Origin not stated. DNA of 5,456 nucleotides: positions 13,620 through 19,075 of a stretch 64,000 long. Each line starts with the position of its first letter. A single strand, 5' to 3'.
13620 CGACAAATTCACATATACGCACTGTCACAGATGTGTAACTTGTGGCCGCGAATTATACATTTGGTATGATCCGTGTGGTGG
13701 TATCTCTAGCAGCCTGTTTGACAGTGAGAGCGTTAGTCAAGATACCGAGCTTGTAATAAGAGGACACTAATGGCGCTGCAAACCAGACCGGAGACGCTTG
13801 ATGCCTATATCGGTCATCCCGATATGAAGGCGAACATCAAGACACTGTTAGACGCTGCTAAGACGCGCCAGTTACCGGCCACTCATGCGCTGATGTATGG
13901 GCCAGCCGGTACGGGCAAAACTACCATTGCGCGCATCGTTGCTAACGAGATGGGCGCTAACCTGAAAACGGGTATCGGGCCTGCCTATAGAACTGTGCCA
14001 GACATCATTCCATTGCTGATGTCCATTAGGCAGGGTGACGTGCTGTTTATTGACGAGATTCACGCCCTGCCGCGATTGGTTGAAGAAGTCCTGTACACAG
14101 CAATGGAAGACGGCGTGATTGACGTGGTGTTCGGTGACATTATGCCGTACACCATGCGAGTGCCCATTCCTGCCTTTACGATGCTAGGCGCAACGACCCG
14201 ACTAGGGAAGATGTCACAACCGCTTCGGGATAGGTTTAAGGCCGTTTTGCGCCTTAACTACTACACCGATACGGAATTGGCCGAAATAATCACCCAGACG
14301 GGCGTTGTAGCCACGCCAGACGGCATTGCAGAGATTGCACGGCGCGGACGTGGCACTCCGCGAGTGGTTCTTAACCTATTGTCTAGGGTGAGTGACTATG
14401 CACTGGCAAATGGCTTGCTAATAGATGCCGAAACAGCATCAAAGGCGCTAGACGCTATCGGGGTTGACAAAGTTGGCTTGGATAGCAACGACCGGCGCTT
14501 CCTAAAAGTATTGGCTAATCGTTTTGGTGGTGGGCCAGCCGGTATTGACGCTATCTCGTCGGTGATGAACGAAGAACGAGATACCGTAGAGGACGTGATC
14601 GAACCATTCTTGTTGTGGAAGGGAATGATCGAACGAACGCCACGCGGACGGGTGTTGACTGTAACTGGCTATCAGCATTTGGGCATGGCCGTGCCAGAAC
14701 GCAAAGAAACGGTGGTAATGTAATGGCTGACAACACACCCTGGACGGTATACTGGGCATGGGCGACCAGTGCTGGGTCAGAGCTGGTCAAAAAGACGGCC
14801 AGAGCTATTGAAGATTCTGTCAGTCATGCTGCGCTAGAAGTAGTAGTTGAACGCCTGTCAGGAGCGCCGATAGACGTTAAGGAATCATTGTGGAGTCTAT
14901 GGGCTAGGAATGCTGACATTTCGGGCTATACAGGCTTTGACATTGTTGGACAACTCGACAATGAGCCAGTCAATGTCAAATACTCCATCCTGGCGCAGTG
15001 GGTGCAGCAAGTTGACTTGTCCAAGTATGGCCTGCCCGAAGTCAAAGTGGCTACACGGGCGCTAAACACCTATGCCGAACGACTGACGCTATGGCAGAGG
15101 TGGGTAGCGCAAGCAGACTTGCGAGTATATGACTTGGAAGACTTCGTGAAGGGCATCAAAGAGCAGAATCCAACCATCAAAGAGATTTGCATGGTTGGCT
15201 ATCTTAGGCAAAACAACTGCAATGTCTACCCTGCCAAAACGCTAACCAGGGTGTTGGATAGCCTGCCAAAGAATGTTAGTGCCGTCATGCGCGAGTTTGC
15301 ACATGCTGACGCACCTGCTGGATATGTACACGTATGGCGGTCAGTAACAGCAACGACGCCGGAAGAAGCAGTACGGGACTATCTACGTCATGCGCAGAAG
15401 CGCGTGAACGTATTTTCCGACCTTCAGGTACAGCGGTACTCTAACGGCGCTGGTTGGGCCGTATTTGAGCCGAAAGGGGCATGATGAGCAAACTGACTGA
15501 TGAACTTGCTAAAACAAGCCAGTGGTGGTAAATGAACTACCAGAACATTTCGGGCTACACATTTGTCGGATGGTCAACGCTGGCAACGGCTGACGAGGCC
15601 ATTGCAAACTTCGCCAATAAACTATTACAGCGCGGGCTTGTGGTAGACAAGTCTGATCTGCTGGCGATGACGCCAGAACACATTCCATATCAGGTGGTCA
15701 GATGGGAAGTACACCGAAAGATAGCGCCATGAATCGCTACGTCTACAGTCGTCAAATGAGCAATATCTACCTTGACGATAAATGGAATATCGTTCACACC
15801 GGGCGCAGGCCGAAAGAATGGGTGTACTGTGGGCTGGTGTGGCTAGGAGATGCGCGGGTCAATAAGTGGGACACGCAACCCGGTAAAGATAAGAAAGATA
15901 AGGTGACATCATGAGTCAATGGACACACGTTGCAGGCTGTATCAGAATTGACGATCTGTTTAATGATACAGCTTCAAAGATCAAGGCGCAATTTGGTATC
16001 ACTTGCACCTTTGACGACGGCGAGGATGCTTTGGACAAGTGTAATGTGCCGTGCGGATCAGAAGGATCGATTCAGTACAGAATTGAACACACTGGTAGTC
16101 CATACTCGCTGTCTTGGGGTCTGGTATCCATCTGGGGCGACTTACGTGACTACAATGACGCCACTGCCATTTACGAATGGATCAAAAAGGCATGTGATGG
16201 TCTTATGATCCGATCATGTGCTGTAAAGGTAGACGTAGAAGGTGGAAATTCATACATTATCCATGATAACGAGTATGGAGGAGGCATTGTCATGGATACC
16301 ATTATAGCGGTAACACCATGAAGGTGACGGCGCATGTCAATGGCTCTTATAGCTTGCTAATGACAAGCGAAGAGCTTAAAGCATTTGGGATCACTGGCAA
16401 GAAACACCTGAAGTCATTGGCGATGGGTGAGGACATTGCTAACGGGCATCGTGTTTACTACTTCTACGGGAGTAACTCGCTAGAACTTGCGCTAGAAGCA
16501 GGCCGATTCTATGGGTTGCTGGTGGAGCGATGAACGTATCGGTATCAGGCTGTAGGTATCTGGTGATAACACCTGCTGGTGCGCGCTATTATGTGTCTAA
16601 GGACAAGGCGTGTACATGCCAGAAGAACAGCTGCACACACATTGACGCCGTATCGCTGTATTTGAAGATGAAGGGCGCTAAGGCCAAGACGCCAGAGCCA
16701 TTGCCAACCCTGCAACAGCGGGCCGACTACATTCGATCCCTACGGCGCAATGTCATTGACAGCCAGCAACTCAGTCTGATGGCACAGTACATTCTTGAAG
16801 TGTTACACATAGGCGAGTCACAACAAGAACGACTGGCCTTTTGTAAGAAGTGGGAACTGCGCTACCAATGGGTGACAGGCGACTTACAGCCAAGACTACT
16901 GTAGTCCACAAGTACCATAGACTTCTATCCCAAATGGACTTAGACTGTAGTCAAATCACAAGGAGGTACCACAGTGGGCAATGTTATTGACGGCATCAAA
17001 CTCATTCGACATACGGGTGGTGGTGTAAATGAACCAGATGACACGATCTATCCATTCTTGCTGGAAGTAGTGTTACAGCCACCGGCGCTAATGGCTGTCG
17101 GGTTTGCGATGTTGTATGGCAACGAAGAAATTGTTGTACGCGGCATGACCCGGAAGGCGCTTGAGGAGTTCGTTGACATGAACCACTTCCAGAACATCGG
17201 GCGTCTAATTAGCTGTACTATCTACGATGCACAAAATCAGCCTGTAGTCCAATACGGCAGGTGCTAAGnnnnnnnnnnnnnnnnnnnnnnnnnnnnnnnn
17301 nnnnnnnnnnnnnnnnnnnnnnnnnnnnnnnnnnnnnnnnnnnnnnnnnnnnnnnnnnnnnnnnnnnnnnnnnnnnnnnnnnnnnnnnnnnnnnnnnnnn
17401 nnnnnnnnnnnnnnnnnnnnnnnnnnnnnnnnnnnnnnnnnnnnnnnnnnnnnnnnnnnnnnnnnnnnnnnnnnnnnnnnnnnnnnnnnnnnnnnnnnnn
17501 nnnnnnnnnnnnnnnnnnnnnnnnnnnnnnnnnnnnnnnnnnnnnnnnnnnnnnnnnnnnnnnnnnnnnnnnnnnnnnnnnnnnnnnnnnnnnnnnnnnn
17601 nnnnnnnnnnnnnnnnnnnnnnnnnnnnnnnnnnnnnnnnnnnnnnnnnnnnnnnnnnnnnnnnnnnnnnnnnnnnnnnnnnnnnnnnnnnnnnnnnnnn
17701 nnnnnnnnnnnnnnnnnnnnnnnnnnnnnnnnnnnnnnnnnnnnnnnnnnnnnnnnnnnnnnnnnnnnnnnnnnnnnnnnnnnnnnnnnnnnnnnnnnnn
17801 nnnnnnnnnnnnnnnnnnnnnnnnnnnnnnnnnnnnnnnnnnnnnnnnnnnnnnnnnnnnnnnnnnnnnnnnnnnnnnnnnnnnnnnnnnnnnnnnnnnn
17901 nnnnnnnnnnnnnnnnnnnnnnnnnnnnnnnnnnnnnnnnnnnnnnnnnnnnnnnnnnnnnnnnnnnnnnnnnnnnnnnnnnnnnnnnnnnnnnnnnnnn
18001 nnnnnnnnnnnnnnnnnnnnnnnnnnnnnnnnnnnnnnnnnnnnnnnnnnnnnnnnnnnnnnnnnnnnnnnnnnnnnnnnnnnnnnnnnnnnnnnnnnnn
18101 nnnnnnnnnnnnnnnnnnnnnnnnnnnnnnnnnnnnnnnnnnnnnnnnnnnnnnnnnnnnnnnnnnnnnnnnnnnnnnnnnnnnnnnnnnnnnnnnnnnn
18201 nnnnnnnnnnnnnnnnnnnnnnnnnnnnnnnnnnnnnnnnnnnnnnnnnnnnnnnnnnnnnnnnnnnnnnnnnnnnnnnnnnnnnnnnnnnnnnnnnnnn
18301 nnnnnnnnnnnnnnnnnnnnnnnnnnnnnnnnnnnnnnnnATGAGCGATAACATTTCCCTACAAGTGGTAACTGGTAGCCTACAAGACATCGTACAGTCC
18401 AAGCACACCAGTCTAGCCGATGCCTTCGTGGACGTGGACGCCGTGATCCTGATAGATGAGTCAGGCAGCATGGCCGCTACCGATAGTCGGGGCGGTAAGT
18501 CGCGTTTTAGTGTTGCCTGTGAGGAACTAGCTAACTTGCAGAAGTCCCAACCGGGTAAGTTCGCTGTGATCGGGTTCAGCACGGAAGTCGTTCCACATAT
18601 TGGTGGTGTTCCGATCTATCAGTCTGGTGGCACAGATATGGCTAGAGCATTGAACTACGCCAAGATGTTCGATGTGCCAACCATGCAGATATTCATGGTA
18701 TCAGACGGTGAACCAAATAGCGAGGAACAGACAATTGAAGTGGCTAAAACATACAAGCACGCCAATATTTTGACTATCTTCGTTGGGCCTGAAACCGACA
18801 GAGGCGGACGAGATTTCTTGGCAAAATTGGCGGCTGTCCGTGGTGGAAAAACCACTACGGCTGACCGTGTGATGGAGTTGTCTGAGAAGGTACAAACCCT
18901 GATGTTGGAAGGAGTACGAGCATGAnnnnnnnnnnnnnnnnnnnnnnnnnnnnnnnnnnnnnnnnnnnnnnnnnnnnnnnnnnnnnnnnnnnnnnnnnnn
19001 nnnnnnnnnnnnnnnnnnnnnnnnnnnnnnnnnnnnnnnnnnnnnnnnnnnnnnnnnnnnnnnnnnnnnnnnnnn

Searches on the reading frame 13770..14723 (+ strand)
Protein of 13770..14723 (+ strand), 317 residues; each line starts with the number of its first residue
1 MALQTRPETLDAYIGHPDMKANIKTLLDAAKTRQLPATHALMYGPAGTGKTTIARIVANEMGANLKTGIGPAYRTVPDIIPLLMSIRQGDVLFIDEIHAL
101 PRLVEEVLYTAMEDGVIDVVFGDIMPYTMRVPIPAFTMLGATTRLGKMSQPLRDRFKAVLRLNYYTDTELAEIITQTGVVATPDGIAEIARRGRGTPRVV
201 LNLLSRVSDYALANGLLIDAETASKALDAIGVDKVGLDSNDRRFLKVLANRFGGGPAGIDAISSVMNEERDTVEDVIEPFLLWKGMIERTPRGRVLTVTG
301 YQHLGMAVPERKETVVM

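Call 44: search_protein_families(library=pfam, proteins=[window:13770-14723:+], max_evalue=0.001)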
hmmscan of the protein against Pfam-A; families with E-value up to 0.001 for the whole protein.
window:13770-14723:+ (317 aa): 8 families
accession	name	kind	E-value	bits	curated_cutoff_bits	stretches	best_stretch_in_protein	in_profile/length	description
PF05496.18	RuvB_N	-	1e-50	172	27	1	6-162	2-159/159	Holliday junction DNA helicase RuvB P-loop domain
PF05491.19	RuvB_C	-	6.3e-26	90.6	24.7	1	235-304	2-71/72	RuvB C-terminal winged helix domain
PF00004.35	AAA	-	3.5e-16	60.3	21.2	1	41-162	2-129/131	ATPase family associated with various cellular activities (AAA)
PF17864.7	AAA_lid_4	-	5.3e-14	52.2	27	1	165-233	1-74/74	RuvB AAA lid domain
PF07728.20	AAA_5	-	9.9e-08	32.5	22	1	40-156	2-139/139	AAA domain (dynein-related subfamily)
PF01078.27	Mg_chelatase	-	2e-05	24.5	20.3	0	39-58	24-43/207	Magnesium chelatase, subunit ChlI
PF00158.32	Sigma54_activat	-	3.1e-05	24.2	20.2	0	21-60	6-45/168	Sigma-54 interaction domain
PF13191.12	AAA_16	-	0.00017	22.6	32.6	0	23-64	9-51/167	AAA ATPase domain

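Call 57: search_protein_families(library=phrogs, proteins=[window:13770-14723:+], max_evalue=0.001)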
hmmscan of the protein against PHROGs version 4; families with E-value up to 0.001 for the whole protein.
window:13770-14723:+ (317 aa): 10 families
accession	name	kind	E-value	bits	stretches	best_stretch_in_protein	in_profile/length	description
phrog_168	-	DNA, RNA and nucleotide metabolism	3.9e-21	77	1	4-210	14-213/314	clamp loader of DNA polymerase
phrog_5846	-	DNA, RNA and nucleotide metabolism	1.8e-16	61.4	1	2-213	7-208/380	clamp loader of DNA polymerase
phrog_7998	-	unknown function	4e-06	27.2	0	21-59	24-62/339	-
phrog_296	-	integration and excision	4.1e-06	26.8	0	40-60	321-341/626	DNA transposition protein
phrog_3757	-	unknown function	4.6e-05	24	1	36-65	125-154/367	-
phrog_11838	-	DNA, RNA and nucleotide metabolism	0.00015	22.1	1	5-65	11-68/420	clamp loader of DNA polymerase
phrog_10401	-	other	0.0002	21.2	1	29-64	452-487/667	ATPase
phrog_16448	-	other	0.00022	20.6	0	81-184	508-612/680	ATPase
phrog_325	-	DNA, RNA and nucleotide metabolism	0.00031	20.1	1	24-64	480-517/986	Dda-like helicase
phrog_1297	-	other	0.00032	20.8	0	19-65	7-53/356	ATPase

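Call 58: find_homologous_proteins(query=window:13770-14723:+, max_evalue=1e-20)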
Query window:13770-14723:+ (317 aa): 7983 proteins with E <= 1e-20 among 8000 candidates; the best 120 are listed.
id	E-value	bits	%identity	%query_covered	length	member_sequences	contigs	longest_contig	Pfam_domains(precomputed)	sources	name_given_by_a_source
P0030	1.2e-202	690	100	100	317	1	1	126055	PF05491.20,PF17864.8,PF00004.36,PF05496.19,PF07728.21,PF01078.28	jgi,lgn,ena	-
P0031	5.0e-99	350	55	96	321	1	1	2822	PF00158.33,PF06068.20,PF05491.20,PF17864.8,PF00004.36,PF05673.20,PF05496.19,PF07728.21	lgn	-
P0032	1.5e-97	345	53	95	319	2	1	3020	PF13173.13,PF00158.33,PF05491.20,PF17864.8,PF00004.36,PF13401.13,PF05496.19,PF07728.21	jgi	jgi:holliday junction DNA helicase RuvB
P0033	1.3e-92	329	49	96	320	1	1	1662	PF00158.33,PF05491.20,PF17864.8,PF00004.36,PF05496.19,PF07728.21,PF01078.28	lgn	-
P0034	7.3e-92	326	49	99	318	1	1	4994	PF05491.20,PF17864.8,PF00004.36,PF05496.19,PF07728.21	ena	-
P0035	1.1e-89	319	48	96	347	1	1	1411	PF06068.20,PF05491.20,PF17864.8,PF00004.36,PF05496.19,PF07728.21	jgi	jgi:Holliday junction DNA helicase RuvB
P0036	1.1e-88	316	47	98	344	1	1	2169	PF05491.20,PF17864.8,PF00004.36,PF05496.19,PF07728.21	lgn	-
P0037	1.4e-88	316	49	96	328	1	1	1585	PF05491.20,PF17864.8,PF00004.36,PF05496.19,PF07728.21,PF01078.28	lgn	-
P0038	9.7e-88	313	48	96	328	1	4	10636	PF05491.20,PF17864.8,PF00004.36,PF05496.19,PF07728.21,PF01078.28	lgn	-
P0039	1.4e-87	312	46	97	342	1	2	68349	PF05491.20,PF17864.8,PF00004.36,PF05496.19,PF07728.21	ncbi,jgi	ncbi:MAG: hypothetical protein DGJ47_000031 [Rickettsiaceae bacterium]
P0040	1.8e-87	312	49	96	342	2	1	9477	PF06068.20,PF05491.20,PF17864.8,PF00004.36,PF05496.19,PF07728.21,PF13191.13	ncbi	ncbi:MAG: Holliday junction branch migration DNA helicase RuvB [Pseudomonadota bacterium]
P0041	2.0e-87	312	49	95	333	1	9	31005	PF13173.13,PF05491.20,PF17864.8,PF00004.36,PF05496.19,PF07728.21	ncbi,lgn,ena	-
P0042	2.1e-87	312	49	95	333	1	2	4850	PF13173.13,PF05491.20,PF17864.8,PF00004.36,PF05496.19,PF07728.21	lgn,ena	-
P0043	2.1e-87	312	48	96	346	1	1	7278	PF06068.20,PF05491.20,PF17864.8,PF00004.36,PF05496.19,PF07728.21,PF01078.28,PF13191.13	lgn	-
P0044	2.8e-87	311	50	98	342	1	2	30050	PF05491.20,PF17864.8,PF00004.36,PF05496.19,PF07728.21,PF01078.28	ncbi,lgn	-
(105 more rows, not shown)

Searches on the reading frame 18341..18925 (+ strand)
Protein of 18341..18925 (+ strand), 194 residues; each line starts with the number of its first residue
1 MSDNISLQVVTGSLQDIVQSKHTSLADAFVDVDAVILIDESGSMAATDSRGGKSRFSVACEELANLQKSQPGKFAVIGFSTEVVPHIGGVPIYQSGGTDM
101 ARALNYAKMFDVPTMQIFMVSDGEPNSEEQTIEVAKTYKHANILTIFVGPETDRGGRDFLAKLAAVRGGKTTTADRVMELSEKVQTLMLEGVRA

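Call 44: search_protein_families(library=pfam, proteins=[window:18341-18925:+], max_evalue=0.001)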
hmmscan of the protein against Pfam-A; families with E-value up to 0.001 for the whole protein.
window:18341-18925:+ (194 aa): 2 families
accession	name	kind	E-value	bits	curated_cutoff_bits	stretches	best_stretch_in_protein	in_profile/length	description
PF13519.12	VWA_2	-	1.8e-07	32.2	27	1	35-89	2-55/107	von Willebrand factor type A domain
PF00092.34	VWA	-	0.00011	23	23.8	0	92-168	72-155/174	von Willebrand factor type A domain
